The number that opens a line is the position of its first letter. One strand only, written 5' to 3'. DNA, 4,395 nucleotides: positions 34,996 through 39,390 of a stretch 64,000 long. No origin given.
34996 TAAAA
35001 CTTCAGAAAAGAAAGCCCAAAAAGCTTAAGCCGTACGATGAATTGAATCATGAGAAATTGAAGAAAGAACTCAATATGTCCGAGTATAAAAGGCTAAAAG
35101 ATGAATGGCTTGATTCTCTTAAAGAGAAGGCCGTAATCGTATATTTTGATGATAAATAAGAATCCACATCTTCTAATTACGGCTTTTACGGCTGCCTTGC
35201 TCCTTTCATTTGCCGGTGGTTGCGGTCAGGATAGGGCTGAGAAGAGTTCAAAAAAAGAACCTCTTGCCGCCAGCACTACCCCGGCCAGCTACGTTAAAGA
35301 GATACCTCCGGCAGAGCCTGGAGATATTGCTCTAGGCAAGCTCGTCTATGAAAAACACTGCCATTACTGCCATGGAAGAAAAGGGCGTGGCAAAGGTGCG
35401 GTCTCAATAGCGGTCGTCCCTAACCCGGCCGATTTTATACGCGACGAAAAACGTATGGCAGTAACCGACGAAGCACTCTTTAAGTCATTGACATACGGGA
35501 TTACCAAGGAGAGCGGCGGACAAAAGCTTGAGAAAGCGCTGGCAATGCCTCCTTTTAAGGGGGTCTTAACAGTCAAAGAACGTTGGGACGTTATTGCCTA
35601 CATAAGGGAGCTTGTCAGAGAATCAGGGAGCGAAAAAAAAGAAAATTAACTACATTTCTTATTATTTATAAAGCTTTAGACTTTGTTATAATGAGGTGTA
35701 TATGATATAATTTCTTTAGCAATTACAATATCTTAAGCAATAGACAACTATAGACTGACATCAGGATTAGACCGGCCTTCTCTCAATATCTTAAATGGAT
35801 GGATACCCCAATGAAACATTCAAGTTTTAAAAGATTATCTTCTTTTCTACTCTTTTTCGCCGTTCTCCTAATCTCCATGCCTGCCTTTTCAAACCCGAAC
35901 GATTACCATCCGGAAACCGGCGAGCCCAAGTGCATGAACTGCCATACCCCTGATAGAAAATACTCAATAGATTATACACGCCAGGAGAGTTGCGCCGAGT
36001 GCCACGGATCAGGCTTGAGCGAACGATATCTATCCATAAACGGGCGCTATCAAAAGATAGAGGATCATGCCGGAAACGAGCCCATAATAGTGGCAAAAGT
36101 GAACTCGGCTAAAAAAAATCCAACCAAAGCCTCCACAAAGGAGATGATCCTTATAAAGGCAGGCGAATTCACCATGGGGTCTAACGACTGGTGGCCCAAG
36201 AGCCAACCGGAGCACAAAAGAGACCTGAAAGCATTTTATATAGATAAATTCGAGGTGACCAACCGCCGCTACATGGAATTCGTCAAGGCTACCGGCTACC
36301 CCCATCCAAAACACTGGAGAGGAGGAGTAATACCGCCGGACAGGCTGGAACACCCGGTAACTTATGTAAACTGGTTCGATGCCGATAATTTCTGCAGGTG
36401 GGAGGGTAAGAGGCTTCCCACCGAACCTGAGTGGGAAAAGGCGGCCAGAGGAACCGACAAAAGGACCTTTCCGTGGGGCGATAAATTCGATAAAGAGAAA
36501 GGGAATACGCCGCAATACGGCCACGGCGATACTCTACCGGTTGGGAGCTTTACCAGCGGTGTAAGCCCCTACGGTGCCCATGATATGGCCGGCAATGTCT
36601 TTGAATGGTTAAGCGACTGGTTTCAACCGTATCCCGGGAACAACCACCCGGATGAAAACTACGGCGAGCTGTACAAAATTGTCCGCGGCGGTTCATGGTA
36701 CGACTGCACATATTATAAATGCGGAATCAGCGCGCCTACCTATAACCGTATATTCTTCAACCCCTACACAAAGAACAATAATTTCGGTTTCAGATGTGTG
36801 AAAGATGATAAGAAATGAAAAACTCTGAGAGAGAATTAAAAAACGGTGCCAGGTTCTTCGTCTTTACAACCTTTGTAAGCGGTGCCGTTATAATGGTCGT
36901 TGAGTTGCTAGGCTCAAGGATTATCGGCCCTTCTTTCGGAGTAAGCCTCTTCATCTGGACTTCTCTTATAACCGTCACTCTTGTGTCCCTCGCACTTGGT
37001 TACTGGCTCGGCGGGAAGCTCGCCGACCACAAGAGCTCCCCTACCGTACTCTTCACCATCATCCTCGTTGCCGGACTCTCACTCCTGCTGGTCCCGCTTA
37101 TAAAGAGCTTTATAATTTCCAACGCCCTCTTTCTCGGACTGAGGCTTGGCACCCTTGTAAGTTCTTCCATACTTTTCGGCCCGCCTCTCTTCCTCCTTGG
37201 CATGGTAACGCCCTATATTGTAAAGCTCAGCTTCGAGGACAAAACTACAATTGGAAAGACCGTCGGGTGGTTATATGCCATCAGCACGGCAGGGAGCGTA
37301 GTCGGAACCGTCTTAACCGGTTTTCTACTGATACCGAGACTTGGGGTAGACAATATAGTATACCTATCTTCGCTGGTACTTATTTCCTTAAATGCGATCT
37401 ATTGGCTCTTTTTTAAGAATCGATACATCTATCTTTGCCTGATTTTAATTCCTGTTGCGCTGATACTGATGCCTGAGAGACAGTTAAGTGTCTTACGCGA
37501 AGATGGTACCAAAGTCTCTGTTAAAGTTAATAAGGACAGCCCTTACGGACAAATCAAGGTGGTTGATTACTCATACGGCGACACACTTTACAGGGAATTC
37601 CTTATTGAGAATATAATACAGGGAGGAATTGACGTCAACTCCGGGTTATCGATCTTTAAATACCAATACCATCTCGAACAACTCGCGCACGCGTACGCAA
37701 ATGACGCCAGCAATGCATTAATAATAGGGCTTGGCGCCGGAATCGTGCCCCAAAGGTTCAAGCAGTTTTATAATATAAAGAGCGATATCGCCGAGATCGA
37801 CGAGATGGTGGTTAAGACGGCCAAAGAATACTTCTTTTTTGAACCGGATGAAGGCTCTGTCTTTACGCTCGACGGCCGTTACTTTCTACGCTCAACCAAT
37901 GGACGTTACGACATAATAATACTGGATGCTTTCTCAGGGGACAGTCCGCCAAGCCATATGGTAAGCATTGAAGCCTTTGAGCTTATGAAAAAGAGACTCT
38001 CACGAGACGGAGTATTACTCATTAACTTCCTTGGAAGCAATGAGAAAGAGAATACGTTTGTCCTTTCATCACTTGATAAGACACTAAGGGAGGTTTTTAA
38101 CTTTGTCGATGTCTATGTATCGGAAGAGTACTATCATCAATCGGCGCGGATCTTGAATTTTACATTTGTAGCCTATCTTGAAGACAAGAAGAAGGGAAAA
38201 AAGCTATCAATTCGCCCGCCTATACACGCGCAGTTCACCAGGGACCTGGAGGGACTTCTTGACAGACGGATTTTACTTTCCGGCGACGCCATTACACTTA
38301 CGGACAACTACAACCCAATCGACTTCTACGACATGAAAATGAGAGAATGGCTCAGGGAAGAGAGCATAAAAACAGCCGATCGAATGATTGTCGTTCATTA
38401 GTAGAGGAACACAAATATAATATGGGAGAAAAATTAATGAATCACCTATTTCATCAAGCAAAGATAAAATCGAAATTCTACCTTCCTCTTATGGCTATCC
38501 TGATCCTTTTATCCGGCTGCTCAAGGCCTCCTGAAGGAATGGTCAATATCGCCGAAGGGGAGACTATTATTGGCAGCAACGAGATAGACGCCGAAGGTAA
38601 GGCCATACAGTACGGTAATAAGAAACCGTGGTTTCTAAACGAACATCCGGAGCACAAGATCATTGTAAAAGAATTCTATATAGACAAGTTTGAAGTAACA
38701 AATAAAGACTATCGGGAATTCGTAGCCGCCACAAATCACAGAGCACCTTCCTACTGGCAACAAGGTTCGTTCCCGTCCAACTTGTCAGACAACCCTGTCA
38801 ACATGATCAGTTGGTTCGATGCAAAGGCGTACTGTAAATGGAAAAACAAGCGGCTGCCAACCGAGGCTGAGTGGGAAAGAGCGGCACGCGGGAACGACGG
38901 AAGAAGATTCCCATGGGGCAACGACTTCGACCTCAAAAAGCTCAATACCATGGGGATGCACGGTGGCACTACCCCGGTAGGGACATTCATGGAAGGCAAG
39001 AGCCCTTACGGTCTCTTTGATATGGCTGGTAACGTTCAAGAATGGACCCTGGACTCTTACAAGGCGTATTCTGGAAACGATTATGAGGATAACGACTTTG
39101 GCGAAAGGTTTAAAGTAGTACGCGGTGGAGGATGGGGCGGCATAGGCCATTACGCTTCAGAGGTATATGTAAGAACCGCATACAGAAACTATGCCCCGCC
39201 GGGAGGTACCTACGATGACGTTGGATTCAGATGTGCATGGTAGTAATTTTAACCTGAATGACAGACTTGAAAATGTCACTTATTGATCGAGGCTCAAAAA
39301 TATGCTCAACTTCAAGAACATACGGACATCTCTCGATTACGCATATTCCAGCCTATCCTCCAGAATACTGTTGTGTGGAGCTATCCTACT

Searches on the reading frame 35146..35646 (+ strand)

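Call 13: search_protein_families(library=pfam, proteins=[window:35146-35646:+], max_evalue=0.001)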
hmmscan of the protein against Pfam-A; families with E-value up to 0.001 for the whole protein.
window:35146-35646:+ (167 aa): 2 families
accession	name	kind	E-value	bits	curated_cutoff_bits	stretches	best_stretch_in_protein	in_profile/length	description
PF13442.11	Cytochrome_CBB3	-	2.5e-11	44.2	27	1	60-153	2-68/68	Cytochrome C oxidase, cbb3-type, subunit III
PF00034.26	Cytochrom_C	-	3.2e-09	38.4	21.3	1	61-156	1-89/90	Cytochrome c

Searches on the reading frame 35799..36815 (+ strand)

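Call 13: search_protein_families(library=pfam, proteins=[window:35799-36815:+], max_evalue=0.001)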
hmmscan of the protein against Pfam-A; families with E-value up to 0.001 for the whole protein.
window:35799-36815:+ (339 aa): 1 family
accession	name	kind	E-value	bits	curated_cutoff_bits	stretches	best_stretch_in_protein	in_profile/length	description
PF03781.23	FGE-sulfatase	-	1.6e-59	202.1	23.3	1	113-335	2-255/255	Sulfatase-modifying factor enzyme 1-like domain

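Call 89: search_protein_families(library=ncbifam, proteins=[window:35799-36815:+], max_evalue=0.0001)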
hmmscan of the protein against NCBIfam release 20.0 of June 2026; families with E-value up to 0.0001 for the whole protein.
window:35799-36815:+ (339 aa): 7 families
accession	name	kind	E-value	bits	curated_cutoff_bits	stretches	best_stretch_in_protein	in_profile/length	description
TIGR03440.2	egtB_TIGR03440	equivalog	1.5e-34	119.8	360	2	182-333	271-412/413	ergothioneine biosynthesis protein EgtB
NF041186.1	SenA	equivalog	1.3e-32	113.6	420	2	183-334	269-381/382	selenoneine synthase SenA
TIGR03525.2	GldK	equivalog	2.9e-23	82.8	350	2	186-336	221-406/408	T9SS ring complex lipoprotein PorK/GldK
TIGR04344.1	ovoA_Nterm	equivalog_domain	3.5e-19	69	400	2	183-332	294-442/444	5-histidylcysteine sulfoxide synthase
TIGR03524.1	GldJ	equivalog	6.1e-12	45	458.2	0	109-163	54-111/559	gliding motility lipoprotein GldJ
NF051459.1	pyoverdine_PvdO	equivalog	1.6e-11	43.8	500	1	113-336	33-279/280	dihydropyoverdine dehydrogenase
TIGR02171.1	Fb_sc_TIGR02171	subfamily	4.6e-05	21.6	544.35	0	202-278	157-221/912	TIGR02171 family lipoprotein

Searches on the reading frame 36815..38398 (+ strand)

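Call 13: search_protein_families(library=pfam, proteins=[window:36815-38398:+], max_evalue=0.001)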
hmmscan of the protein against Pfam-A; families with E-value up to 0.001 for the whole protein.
window:36815-38398:+ (528 aa): 1 family
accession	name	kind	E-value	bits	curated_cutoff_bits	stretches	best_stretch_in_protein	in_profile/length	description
PF01564.23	Spermine_synth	-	3.6e-10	40.1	22.9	1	283-435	4-160/186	Spermine/spermidine synthase domain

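Call 89: search_protein_families(library=ncbifam, proteins=[window:36815-38398:+], max_evalue=0.0001)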
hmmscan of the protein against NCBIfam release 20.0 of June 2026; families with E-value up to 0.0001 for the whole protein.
window:36815-38398:+ (528 aa): 5 families
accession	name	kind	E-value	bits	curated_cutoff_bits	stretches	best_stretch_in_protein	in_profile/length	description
NF037959.1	MFS_SpdSyn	subfamily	2.6e-74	250.7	40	1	24-503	2-478/480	fused MFS/spermidine synthase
NF003380.0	PRK04457.1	equivalog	1.8e-15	56.7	304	1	295-416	67-191/265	polyamine aminopropyltransferase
NF002956.0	PRK03612.1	equivalog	4.6e-15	55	472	1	11-427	18-437/522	polyamine aminopropyltransferase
NF002010.0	PRK00811.1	equivalog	4.6e-14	52.3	260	1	281-451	62-236/287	polyamine aminopropyltransferase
TIGR00417.1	speE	equivalog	2.6e-10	40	249.55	1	281-437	56-216/271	spermidine synthase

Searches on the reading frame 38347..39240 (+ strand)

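Call 13: search_protein_families(library=pfam, proteins=[window:38347-39240:+], max_evalue=0.001)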
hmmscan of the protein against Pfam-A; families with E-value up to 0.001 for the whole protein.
window:38347-39240:+ (298 aa): 1 family
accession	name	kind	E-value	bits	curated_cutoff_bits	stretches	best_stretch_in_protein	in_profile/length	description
PF03781.23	FGE-sulfatase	-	7.5e-56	190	23.3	1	64-298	4-255/255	Sulfatase-modifying factor enzyme 1-like domain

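Call 89: search_protein_families(library=ncbifam, proteins=[window:38347-39240:+], max_evalue=0.0001)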
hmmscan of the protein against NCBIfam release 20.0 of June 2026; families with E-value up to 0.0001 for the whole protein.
window:38347-39240:+ (298 aa): 8 families
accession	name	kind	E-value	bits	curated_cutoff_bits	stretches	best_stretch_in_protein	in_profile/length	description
NF041186.1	SenA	equivalog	2e-33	116.3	420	2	148-297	270-381/382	selenoneine synthase SenA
TIGR03440.2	egtB_TIGR03440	equivalog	2.4e-33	115.8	360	2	148-297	273-413/413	ergothioneine biosynthesis protein EgtB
TIGR03525.2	GldK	equivalog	6.1e-24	85.1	350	2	147-297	218-404/408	T9SS ring complex lipoprotein PorK/GldK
TIGR04344.1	ovoA_Nterm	equivalog_domain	1.1e-19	70.7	400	1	148-295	295-442/444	5-histidylcysteine sulfoxide synthase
NF051459.1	pyoverdine_PvdO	equivalog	2e-12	46.8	500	1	98-296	58-276/280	dihydropyoverdine dehydrogenase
TIGR03524.1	GldJ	equivalog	2.3e-09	36.5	458.2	0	220-250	347-377/559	gliding motility lipoprotein GldJ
TIGR03530.1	GldJ_short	equivalog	2.8e-08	33.1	382.9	0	220-292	299-363/396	gliding motility lipoprotein GldJ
TIGR02171.1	Fb_sc_TIGR02171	subfamily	1.5e-05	23.2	544.35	1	166-263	157-248/912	TIGR02171 family lipoprotein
